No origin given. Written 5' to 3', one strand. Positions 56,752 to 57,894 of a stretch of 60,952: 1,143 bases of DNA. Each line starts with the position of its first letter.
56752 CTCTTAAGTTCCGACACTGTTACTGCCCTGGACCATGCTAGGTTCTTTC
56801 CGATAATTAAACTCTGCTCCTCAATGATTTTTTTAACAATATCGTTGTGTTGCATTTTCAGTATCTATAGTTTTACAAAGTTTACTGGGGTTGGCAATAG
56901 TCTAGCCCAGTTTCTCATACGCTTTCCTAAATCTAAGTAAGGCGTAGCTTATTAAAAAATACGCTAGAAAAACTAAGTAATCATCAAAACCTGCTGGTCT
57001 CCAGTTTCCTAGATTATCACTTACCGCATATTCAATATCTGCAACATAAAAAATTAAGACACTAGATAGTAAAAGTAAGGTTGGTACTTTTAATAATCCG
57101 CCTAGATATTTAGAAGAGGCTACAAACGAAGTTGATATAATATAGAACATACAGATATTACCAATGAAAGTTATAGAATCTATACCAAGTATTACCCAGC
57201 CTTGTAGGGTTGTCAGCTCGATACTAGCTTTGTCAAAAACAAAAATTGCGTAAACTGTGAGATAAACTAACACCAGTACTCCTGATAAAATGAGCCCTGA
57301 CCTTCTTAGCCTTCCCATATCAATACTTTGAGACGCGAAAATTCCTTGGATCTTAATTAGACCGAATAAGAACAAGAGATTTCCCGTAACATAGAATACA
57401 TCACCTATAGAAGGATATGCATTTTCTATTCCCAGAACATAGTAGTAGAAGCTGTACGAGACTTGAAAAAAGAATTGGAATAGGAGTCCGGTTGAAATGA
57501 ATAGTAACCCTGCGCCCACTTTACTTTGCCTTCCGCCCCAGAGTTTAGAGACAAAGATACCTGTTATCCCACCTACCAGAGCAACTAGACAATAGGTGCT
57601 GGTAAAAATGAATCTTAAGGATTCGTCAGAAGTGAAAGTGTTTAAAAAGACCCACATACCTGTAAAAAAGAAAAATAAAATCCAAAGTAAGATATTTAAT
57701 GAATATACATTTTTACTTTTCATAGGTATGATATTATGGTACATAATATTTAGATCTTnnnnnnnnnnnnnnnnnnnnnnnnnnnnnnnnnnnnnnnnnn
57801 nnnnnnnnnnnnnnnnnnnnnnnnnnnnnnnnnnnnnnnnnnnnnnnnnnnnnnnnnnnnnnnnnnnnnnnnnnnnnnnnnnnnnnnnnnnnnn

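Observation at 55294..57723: Candidate three-part split sensory system: stand-alone membrane sensor, small adaptor and soluble PAS kinase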

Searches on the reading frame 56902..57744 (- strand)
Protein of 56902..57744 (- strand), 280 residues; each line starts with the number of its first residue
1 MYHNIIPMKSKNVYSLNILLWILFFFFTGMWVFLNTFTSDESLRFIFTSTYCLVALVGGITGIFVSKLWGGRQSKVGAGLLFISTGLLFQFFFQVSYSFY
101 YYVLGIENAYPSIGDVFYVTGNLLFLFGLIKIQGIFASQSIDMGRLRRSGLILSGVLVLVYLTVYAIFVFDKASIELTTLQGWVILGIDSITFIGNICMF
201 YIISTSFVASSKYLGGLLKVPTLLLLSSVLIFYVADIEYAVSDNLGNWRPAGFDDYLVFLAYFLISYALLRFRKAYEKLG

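Call 3: search_protein_families(library=pfam, proteins=[window:56902-57744:-], max_evalue=0.1)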
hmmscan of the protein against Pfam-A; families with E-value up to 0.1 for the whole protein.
window:56902-57744:- (280 aa): 1 family
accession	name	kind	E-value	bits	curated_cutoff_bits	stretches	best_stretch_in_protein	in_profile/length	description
PF19471.4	DUF6008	-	0.068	13.1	27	0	106-193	97-187/235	Family of unknown function (DUF6008)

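Call 4: search_protein_families(library=ncbifam, proteins=[window:56902-57744:-], max_evalue=0.1)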
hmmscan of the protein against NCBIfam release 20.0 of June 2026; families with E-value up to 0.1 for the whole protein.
window:56902-57744:- (280 aa): 0 families

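Call 8: find_homologous_proteins(query=window:56902-57744:-)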
Query window:56902-57744:- (280 aa): 13 proteins with E <= 0.001 among 3639 candidates.
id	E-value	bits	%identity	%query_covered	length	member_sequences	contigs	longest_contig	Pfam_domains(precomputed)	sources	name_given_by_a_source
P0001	3.6e-167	573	100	98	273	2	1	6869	-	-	-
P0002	8.6e-30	123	35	89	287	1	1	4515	-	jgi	jgi:hypothetical protein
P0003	4.3e-27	114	34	88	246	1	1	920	-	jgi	jgi:hypothetical protein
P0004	6.9e-26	110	32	92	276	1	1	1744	-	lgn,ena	-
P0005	1.5e-24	105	34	86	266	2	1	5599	-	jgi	jgi:hypothetical protein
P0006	4.5e-24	104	31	92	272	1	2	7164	-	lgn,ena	-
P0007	8.9e-22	96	32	87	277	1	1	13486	-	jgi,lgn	jgi:hypothetical protein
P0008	7.5e-21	93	33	89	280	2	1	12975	-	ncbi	ncbi:MAG: hypothetical protein AAB660_00390 [Patescibacteria group bacterium]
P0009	1.4e-19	89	30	96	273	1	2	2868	-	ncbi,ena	-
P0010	9.8e-19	86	30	98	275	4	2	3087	-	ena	-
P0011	1.4e-18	86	30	92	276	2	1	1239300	-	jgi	jgi:hypothetical protein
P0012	4.7e-17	81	29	92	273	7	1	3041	-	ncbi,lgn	-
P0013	1.4e-16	79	29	98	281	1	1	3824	-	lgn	-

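Call 17: find_homologous_proteins(query=A1, max_evalue=0.001)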
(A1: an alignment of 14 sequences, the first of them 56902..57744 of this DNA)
Query A1 (14 sequences) (280 aa, profile of the alignment): 10 proteins with E <= 0.001 among 8000 candidates.
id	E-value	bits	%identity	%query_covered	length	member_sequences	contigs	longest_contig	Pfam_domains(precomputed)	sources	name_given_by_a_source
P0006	4.0e-114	399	31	92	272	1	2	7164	-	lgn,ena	-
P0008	3.2e-110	386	33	89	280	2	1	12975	-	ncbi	ncbi:MAG: hypothetical protein AAB660_00390 [Patescibacteria group bacterium]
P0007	7.6e-109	382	32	87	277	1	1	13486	-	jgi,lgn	jgi:hypothetical protein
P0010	7.1e-104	365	30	98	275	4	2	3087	-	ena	-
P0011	1.4e-100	354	30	92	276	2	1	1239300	-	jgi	jgi:hypothetical protein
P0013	2.6e-100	354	29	98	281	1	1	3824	-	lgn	-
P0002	6.3e-100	352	35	89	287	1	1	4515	-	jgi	jgi:hypothetical protein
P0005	1.0e-89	319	34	86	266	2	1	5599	-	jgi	jgi:hypothetical protein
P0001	2.6e-79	285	100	98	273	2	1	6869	-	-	-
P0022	6.2e-76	274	27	95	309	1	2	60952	-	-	-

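Call 18: find_related_loci(query=A1, collection=genome_contigs, flank=6000)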
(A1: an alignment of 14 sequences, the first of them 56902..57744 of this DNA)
Query A1 (280 aa) in genome_contigs; peptide patterns used: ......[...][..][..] (x = any residue, [..] = any of these).
57 stretches matched a pattern; 30 encode a relative of the query (tblastn E <= 1e-3); 30 distinct loci.
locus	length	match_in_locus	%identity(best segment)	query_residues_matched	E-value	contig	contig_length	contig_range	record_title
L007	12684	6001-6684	31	46-279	2e-28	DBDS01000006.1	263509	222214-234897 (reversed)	MAG TPA_asm: Patescibacteria group bacterium UBA926 UBA926_contig_56, whole genome shotgun sequence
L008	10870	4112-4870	31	22-279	2e-28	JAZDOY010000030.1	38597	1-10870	MAG: bacterium isolate MEGAHIT-group-0.802 k141_453426, whole genome shotgun sequence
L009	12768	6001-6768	32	19-279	2e-27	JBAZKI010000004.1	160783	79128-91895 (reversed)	MAG: Patescibacteria group bacterium isolate SO_2017_LW4_14 scaffold_313_c1_LW137-91_2017, whole genome shotgun sequence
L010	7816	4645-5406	33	19-279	2e-27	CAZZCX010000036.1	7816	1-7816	MAG TPA_asm: uncultured Gammaproteobacteria bacterium isolate SRP173033_co1_414 genome assembly, contig: NODE_23632_leng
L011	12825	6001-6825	31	8-279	6e-27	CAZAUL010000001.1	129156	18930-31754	MAG TPA_asm: uncultured Gammaproteobacteria bacterium isolate SRP329715_co1_185 genome assembly, contig: NODE_130_length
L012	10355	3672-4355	31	46-279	4e-27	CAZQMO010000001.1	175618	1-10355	MAG TPA_asm: uncultured Candidatus Saccharibacteria bacterium isolate binchicken_co242_277 genome assembly, contig: NODE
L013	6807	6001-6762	30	21-279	2e-26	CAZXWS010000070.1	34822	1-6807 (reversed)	MAG TPA_asm: uncultured Gammaproteobacteria bacterium isolate SRP135725_co2_706 genome assembly, contig: k141_3309678, w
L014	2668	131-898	30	20-279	8e-26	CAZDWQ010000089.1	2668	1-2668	MAG TPA_asm: uncultured Pseudomonadales bacterium isolate SRP192515_co1_182 genome assembly, contig: NODE_47434_length_2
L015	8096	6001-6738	33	30-277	1e-25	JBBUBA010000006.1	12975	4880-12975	MAG: Patescibacteria group bacterium isolate H41-bin150_1 H41_bin150_1_000000000006, whole genome shotgun sequence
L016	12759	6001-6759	31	22-279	2e-24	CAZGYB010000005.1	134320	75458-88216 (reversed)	MAG TPA_asm: uncultured Gammaproteobacteria bacterium isolate SRP173033_co2_14 genome assembly, contig: NODE_45_length_1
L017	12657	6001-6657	35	46-270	4e-24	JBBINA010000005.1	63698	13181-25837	MAG: bacterium isolate TCS170221_bin_245 NODE_321_length_63698_cov_4.78122, whole genome shotgun sequence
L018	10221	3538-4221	30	46-279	6e-24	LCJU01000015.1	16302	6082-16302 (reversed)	MAG: candidate division WWE3 bacterium GW2011_GWC2_44_9 UW82_C0015, whole genome shotgun sequence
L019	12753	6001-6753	31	26-279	7e-24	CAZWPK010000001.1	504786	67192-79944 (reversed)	MAG TPA_asm: uncultured Pseudomonadales bacterium isolate binchicken_co347_42 genome assembly, contig: NODE_5_length_504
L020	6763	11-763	31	26-279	8e-24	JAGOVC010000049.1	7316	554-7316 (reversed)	Candidatus Woesebacteria bacterium isolate Gw_Eff_bin_538 Gw_Eff_30141_length_7316_cov_5.946863, whole genome shotgun se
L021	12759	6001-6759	29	22-279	4e-23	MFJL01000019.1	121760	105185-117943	MAG: Candidatus Gottesmanbacteria bacterium RIFCSPHIGHO2_02_FULL_39_11 rifcsphigho2_02_scaffold_319, whole genome shotgu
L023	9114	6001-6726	30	32-279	1e-21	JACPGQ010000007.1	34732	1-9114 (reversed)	MAG: Candidatus Levyibacteriota bacterium isolate NC_groundwater_392_Ag_B-0.1um_43_10 GD18-4_B1_scaffold_135009, whole g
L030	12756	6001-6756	30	23-279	3e-21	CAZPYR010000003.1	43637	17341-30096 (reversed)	MAG TPA_asm: uncultured Gammaproteobacteria bacterium isolate SRP286056_co1_466 genome assembly, contig: NODE_864_length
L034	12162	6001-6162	45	64-118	1e-5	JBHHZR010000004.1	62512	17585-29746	MAG: Nitrosopumilus sp. isolate Maj_1_bin.1 NODE_103_length_62512_cov_18.657124, whole genome shotgun sequence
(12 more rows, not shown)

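Call 24: search_protein_families(library=pfam, proteins=[L034:5800-6603:+], max_evalue=1)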
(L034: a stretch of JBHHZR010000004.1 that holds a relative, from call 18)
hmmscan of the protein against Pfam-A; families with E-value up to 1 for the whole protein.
L034:5800-6603:+ (267 aa): 0 families

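Call 33: search_protein_families(library=pfam, alignment_id=A1, max_evalue=10)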
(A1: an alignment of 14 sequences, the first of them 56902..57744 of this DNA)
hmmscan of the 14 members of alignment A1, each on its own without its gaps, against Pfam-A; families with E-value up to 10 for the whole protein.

A. member 1, window:56902-57744:- (280 aa): 3 families
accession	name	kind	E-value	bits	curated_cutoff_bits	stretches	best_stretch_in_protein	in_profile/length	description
PF19471.4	DUF6008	-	0.068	13.1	27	1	106-193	97-187/235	Family of unknown function (DUF6008)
PF25487.1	ETR1_N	-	0.39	11.5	27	1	254-275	9-30/97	Ethylene receptor 1-like, N-terminal domain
PF03530.19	SK_channel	-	7.7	7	31.8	1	209-249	47-88/118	Calcium-activated SK potassium channel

B. families by the number of members that match (of 14 scanned): 10 families
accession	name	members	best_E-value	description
PF17272.7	DUF5337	2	0.0063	Family of unknown function (DUF5337)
PF03626.19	COX4_pro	1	0.045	Prokaryotic Cytochrome C oxidase subunit IV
PF19471.4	DUF6008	1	0.068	Family of unknown function (DUF6008)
PF11466.13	Doppel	1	0.14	Prion-like protein Doppel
PF06814.19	GOST_TM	1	0.17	GOST, seven transmembrane domain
PF25487.1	ETR1_N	1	0.39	Ethylene receptor 1-like, N-terminal domain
PF15957.10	Comm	1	0.44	Commissureless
PF24709.1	DUF7670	1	4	Domain of unknown function (DUF7670)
PF01757.29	Acyl_transf_3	1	6.7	Acyltransferase domain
PF03530.19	SK_channel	1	7.7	Calcium-activated SK potassium channel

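Call 35: predict_structure(alignment_id=A1)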
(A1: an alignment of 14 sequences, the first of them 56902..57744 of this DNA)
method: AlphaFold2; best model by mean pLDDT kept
length: 280 residues; sequences in the alignment: 14
mean_pLDDT: 86.1   pTM: 0.86
mean pLDDT of the five models: 86.1, 84.4, 84.1, 83.5, 81.7
residues with pLDDT >= 90: 154; 70-90: 92; 50-70: 28; < 50: 6
segments of 3 or more residues with pLDDT < 50: 1-6
pLDDT, mean of each block of 10 residues (from residue 1): 50 87 98 95 93 97 94 94 98 95 88 92 93 75 71 75 66 63 82 85 86 83 94 89 86 96 97 90
secondary structure, 60 per line:
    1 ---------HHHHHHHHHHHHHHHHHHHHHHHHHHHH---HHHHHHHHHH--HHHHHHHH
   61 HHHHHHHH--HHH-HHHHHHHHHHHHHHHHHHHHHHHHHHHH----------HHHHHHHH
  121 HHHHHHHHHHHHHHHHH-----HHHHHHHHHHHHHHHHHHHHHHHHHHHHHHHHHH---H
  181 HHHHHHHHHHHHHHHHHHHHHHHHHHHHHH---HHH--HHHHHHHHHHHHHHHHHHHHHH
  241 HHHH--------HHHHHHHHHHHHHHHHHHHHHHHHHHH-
elements in order: H10-37 H41-50 H53-68 H75-102 H113-137 H143-176 H180-210 H219-244 H253-279

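Call 38: fold_search(model_id=the predicted structure, library=pdb)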
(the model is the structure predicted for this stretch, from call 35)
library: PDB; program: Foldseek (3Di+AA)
matches with E <= 10: 775; with E <= 0.001: 0
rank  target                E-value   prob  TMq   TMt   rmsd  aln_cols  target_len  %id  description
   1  4kly_D                9.6e-02  0.99  0.44  0.52   6.8       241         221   13  Crystal structure of a blue-light absorbing proteorhodopsin mutant D97N from HOT75 (released 2013-06-05)
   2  8cnk_A                1.3e-01  1.00  0.52  0.62   6.2       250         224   12  Cryo-EM structure of retinal-free proteoopsin bound to decanoate (released 2024-07-03)
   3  9ko4_R                1.4e-01  0.72  0.30  0.28  16.1       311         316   12  A Cryo_EM structure of CCR7 complex with CCL21 (released 2025-11-26)
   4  7b03_A                1.8e-01  1.00  0.50  0.61   6.2       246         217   12  Cryo-EM structure of the green-light absorbing proteorhodopsin (released 2021-06-16)
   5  9kpe_R                1.8e-01  0.91  0.36  0.36  10.4       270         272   10  Cryo-EM structure of GPCR16-GiH5 complex (released 2025-04-02)
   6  7vv0_R                1.8e-01  0.90  0.39  0.41  10.7       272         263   16  Cryo-EM structure of pseudoallergen receptor MRGPRX2 complex with PAMP-12, local (released 2021-12-01)
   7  7utz_R                1.9e-01  0.97  0.47  0.25   9.8       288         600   15  Human thyrotropin analog TR1402 bound to human Thyrotropin receptor in complex with miniGs399 (composite structure) (released 2022-08-03)
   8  9m3s_R                1.9e-01  0.95  0.42  0.38   9.9       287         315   13  Cryo-EM structure of the histamine-bound zTAAR13a-Gs complex (released 2026-03-11)
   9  8ea0                  1.9e-01  0.89  0.37  0.37   9.6       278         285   15  CryoEM structure of miniGq-coupled hM3R in complex with iperoxo (local refinement) (released 2022-11-30)
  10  8x79_R                1.9e-01  0.89  0.37  0.35  10.4       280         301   13  MRE-269 bound Prostacyclin Receptor G protein complex (released 2024-03-06)
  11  8r97_F                2.0e-01  0.98  0.45  0.45   7.6       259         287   13  Crystal structure of the cryorhodopsin CryoR2 at pH 4.6, type B crystals, non-illuminated state (released 2024-12-11)
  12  7yfc_R                2.1e-01  0.95  0.44  0.46   9.6       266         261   17  Cryo-EM structure of the histamine-bound histamine H4 receptor and Gq complex (released 2023-10-25)
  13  8xml_R                2.1e-01  0.63  0.28  0.33  15.2       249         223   15  Cryo-EM structure of the Apo CCR8-Gi complex (released 2025-01-01)
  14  7fij                  2.2e-01  0.97  0.47  0.27   9.2       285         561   15  luteinizing hormone/choriogonadotropin receptor (released 2021-09-29)
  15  9m0d_R                2.2e-01  0.95  0.42  0.45   9.5       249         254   16  Cryo-EM structure of neurotensin receptor 1 in complex with beta-arrestin 1 (released 2025-04-09)
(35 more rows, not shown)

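Call 40: search_solved_structures(query=A1, max_evalue=10)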
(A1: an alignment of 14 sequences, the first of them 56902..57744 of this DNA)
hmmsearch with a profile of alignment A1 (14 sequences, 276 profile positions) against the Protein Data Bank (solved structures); distinct sequences matched with E-value up to 10: 0.

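Call 47: search_protein_families(library=pfam, proteins=[L009:5010-5903:-, L007:4663-5055:+, L009:3603-4106:+, L009:1503-2594:+, L009:2632-3135:+, L019:7094-7924:+, L021:7216-8682:+, L023:7059-8672:+, L007:7023-8414:+, L018:4627-6012:+], max_evalue=0.01)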
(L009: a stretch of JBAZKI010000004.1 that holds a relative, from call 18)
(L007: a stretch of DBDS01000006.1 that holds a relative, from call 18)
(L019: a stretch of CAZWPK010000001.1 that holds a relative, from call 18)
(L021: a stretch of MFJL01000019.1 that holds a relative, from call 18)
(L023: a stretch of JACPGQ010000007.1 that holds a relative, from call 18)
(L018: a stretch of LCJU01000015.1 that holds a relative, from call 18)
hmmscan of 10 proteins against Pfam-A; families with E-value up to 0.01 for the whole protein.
L009:5010-5903:- (297 aa): 1 family
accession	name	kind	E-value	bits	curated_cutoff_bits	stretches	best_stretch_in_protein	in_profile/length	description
PF00892.27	EamA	-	3.3e-11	44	28.2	1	2-134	3-134/135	EamA-like transporter family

L007:4663-5055:+ (130 aa): 1 family
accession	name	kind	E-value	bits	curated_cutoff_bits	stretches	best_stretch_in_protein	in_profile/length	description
PF02675.21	AdoMet_dc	-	2e-25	89.6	25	1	8-121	1-107/107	S-adenosylmethionine decarboxylase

L009:3603-4106:+ (167 aa): 1 family
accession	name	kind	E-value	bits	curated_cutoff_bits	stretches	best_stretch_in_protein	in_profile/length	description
PF01862.21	PvlArgDC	-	1.7e-29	103.3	22.7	1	3-157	5-160/161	Pyruvoyl-dependent arginine decarboxylase (PvlArgDC)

L009:1503-2594:+ (363 aa): 1 family
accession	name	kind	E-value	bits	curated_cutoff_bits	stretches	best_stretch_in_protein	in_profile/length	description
PF06024.17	Orf78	-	0.0038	17.9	29.4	1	178-232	30-84/101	Orf78 (ac78)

L009:2632-3135:+ (167 aa): 1 family
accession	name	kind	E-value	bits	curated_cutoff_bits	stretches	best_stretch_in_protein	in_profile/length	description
PF07963.17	N_methyl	-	1e-08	34.8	21.2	1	22-44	4-26/27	Prokaryotic N-terminal methylation motif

L019:7094-7924:+ (276 aa): 24 families
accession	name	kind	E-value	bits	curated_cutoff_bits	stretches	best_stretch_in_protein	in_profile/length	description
PF06325.19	PrmA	-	3.6e-15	56.7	22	1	25-104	153-230/296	Ribosomal protein L11 methyltransferase (PrmA)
PF13649.12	Methyltransf_25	-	1.5e-11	45.3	27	1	38-109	2-73/97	Methyltransferase domain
PF02475.24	TRM5-TYW2_MTfase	-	2.1e-10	41.2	28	1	25-111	28-115/164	TRM5/TYW2 methyltransferase domain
PF13847.12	Methyltransf_31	-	8e-10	39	27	1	33-137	3-107/145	Methyltransferase domain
PF08241.18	Methyltransf_11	-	5.8e-09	36.9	21.2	1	38-107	1-67/95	Methyltransferase domain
PF12847.13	Methyltransf_18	-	2.7e-08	34.4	27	1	26-124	7-102/151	Methyltransferase domain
PF05175.20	MTS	-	7.6e-08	32.6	23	1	36-94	34-92/170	Methyltransferase small domain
PF01135.25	PCMT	-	3.3e-07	30.7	20.3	1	31-104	71-146/210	Protein-L-isoaspartate(D-aspartate) O-methyltransferase (PCMT)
PF08704.16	GCD14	-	3.4e-06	27.3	26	1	31-93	38-102/247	tRNA methyltransferase complex GCD14 subunit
PF08242.18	Methyltransf_12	-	4e-06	27.9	30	1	38-106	1-71/98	Methyltransferase domain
PF02353.26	CMAS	-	1.1e-05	25.3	27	1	28-110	57-138/273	Mycolic acid cyclopropane synthetase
PF01209.24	Ubie_methyltran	-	1.1e-05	25.3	20.1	1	21-162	36-176/233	ubiE/COQ5 methyltransferase family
PF03602.21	Cons_hypoth95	-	8.3e-05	22.8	24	1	30-104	39-117/182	Conserved hypothetical protein 95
PF13578.12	Methyltransf_24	-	0.00025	22.3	26.3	1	39-134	2-97/105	Methyltransferase domain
PF01170.24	UPF0020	-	0.00028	21.1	22.3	1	57-104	77-125/197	RMKL-like, methyltransferase domain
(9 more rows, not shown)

L021:7216-8682:+ (488 aa): 7 families
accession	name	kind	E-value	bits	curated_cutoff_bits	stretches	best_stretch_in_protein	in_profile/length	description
PF02518.31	HATPase_c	-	1.7e-31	109.4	26.4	1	364-476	2-110/111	Histidine kinase-, DNA gyrase B-, and HSP90-like ATPase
PF00512.31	HisKA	-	1.6e-15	57.3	26.9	1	250-316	2-65/66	His Kinase A (phospho-acceptor) domain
PF13185.12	GAF_2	-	3.9e-05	24.3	28.6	1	69-220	7-135/136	GAF domain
PF13581.12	HATPase_c_2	-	0.00025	21.5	27.4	1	375-451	39-110/127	Histidine kinase-like ATPase domain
PF14501.12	HATPase_c_5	-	0.0015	18.8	22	1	368-462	6-91/102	GHKL domain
PF01590.32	GAF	-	0.0018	19.2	22.4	1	163-220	78-133/133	GAF domain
PF13589.12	HATPase_c_3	-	0.0057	17.1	25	0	370-442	5-76/137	Histidine kinase-, DNA gyrase B-, and HSP90-like ATPase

L023:7059-8672:+ (537 aa): 5 families
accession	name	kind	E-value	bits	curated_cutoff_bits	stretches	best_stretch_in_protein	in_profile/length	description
PF02518.31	HATPase_c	-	7.6e-28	97.6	26.4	1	408-521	2-110/111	Histidine kinase-, DNA gyrase B-, and HSP90-like ATPase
PF00512.31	HisKA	-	4.5e-19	68.7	26.9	1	293-360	2-66/66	His Kinase A (phospho-acceptor) domain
PF13185.12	GAF_2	-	4.4e-07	30.6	28.6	1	112-271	2-136/136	GAF domain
PF13492.12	GAF_3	-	1.9e-06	28.7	27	1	114-272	2-129/129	GAF domain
PF01590.32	GAF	-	0.00013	23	22.4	1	216-270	81-133/133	GAF domain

L007:7023-8414:+ (463 aa): 8 families
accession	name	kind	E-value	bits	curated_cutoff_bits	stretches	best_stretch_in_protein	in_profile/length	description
PF02518.31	HATPase_c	-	2.9e-27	95.7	26.4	1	339-448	2-110/111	Histidine kinase-, DNA gyrase B-, and HSP90-like ATPase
PF00512.31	HisKA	-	3e-08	34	26.9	1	223-291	1-66/66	His Kinase A (phospho-acceptor) domain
PF13185.12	GAF_2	-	2.6e-07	31.4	28.6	1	46-202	2-136/136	GAF domain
PF13581.12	HATPase_c_2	-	1.7e-05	25.3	27.4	1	342-415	31-105/127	Histidine kinase-like ATPase domain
PF01590.32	GAF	-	1.9e-05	25.6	22.4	1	47-201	1-133/133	GAF domain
PF14501.12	HATPase_c_5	-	0.001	19.4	22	1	343-428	6-86/102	GHKL domain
PF13589.12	HATPase_c_3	-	0.0013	19.2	25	1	345-417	5-80/137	Histidine kinase-, DNA gyrase B-, and HSP90-like ATPase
PF13492.12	GAF_3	-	0.0029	18.5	27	1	155-202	82-128/129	GAF domain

L018:4627-6012:+ (461 aa): 1 family
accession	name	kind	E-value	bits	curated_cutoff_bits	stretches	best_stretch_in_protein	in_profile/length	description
PF13231.12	PMT_2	-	2.9e-05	24.7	26.1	1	128-242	25-134/160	Dolichyl-phosphate-mannose-protein mannosyltransferase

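Call 63: search_protein_families(library=pfam, proteins=[L034:6665-7240:+, L034:4133-4747:-, L034:5058-5615:+], max_evalue=0.1)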
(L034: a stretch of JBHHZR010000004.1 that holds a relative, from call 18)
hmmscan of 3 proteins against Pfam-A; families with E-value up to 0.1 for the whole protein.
L034:6665-7240:+ (191 aa): 2 families
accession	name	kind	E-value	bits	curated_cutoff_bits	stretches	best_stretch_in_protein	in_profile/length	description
PF20965.2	DZF_C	-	0.049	14.2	24.3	1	115-159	21-69/133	DZF C-terminal domain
PF09339.16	HTH_IclR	-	0.084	13.1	22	0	130-156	26-52/52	IclR helix-turn-helix domain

L034:4133-4747:- (204 aa): 0 families

L034:5058-5615:+ (185 aa): 3 families
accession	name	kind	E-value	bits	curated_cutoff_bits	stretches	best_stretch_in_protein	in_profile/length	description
PF05534.18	HicB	-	0.0015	18.9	21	1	16-46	21-51/51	HicB family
PF18470.6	Cas9_a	-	0.012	15.8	26.9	1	3-88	26-104/221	Cas9 alpha-helical lobe domain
PF12441.14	CopG_antitoxin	-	0.025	15.7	28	1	9-48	39-78/79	CopG antitoxin of type II toxin-antitoxin system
